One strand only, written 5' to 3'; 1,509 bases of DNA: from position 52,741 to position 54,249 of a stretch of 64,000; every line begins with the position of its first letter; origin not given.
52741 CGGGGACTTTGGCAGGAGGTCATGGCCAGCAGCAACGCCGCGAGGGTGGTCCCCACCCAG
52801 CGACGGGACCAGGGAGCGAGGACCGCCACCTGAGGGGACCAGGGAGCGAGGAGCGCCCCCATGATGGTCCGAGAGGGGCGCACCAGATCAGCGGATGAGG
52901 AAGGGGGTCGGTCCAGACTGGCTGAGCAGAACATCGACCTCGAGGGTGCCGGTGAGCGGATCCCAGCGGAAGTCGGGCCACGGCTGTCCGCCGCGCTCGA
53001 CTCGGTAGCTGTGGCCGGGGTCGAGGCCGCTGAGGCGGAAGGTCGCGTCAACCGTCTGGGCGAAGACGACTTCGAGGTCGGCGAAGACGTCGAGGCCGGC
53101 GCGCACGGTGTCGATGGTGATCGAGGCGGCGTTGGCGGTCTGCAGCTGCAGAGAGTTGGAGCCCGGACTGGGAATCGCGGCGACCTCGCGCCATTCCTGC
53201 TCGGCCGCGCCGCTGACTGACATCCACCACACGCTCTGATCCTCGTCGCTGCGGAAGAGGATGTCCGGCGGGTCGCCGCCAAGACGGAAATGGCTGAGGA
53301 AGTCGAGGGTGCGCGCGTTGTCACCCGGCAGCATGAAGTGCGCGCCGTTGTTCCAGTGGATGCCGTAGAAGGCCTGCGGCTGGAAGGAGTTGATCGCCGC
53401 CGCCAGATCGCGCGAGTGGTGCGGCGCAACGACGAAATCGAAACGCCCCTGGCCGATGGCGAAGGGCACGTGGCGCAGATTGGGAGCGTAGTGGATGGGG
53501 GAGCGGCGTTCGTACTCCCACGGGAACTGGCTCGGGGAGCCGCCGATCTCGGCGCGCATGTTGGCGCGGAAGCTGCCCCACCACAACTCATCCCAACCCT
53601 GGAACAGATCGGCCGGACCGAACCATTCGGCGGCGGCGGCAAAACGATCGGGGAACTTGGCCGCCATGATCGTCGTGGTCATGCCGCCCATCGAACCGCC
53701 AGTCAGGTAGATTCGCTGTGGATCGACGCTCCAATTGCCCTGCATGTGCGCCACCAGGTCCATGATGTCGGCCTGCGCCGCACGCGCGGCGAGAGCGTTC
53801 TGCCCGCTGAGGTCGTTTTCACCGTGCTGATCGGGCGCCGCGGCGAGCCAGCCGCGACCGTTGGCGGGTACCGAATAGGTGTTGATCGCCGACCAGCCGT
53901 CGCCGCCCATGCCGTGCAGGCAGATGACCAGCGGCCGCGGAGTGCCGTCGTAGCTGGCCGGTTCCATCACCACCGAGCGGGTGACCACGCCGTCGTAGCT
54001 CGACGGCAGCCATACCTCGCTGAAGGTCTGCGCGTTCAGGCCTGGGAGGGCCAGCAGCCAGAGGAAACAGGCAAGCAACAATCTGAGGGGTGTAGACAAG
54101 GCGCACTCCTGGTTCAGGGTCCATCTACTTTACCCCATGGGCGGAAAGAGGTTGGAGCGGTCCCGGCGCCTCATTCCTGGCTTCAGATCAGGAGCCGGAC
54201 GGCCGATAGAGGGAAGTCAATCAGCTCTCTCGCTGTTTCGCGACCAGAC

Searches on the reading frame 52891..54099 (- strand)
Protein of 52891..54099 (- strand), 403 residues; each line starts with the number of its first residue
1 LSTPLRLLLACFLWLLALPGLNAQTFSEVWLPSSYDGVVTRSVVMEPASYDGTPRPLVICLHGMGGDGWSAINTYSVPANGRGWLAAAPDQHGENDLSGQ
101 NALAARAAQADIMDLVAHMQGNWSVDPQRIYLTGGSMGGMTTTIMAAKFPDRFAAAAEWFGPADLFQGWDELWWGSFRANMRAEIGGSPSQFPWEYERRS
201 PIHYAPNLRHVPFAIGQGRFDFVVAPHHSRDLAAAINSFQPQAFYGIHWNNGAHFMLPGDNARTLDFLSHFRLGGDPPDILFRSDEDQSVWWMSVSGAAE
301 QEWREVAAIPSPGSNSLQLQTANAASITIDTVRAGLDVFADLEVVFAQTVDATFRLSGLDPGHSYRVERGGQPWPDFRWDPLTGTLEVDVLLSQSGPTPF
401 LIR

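Call 7: search_protein_families(library=pfam, proteins=[window:52891-54099:-], max_evalue=0.01)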
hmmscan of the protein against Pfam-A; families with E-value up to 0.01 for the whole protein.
window:52891-54099:- (403 aa): 7 families
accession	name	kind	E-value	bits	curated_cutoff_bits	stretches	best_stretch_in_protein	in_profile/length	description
PF00326.27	Peptidase_S9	-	1.2e-12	48.2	22.6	1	107-242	43-176/213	Prolyl oligopeptidase family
PF00561.26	Abhydrolase_1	-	2.4e-08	34.4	25.8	1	56-156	1-97/245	alpha/beta hydrolase fold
PF20434.5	BD-FAE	-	5.1e-07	29.9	26.8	1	119-235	80-214/215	BD-FAE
PF12146.15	Hydrolase_4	-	8.2e-07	29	27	1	53-156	2-104/239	Serine aminopeptidase, S33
PF00756.26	Esterase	-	0.00014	22.2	22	1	115-189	102-160/251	Putative esterase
PF01738.24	DLH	-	0.00038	20.5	21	1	106-161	75-129/217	Dienelactone hydrolase family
PF02129.25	Peptidase_S15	-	0.0016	18.6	23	0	79-168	47-135/262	X-Pro dipeptidyl-peptidase (S15 family)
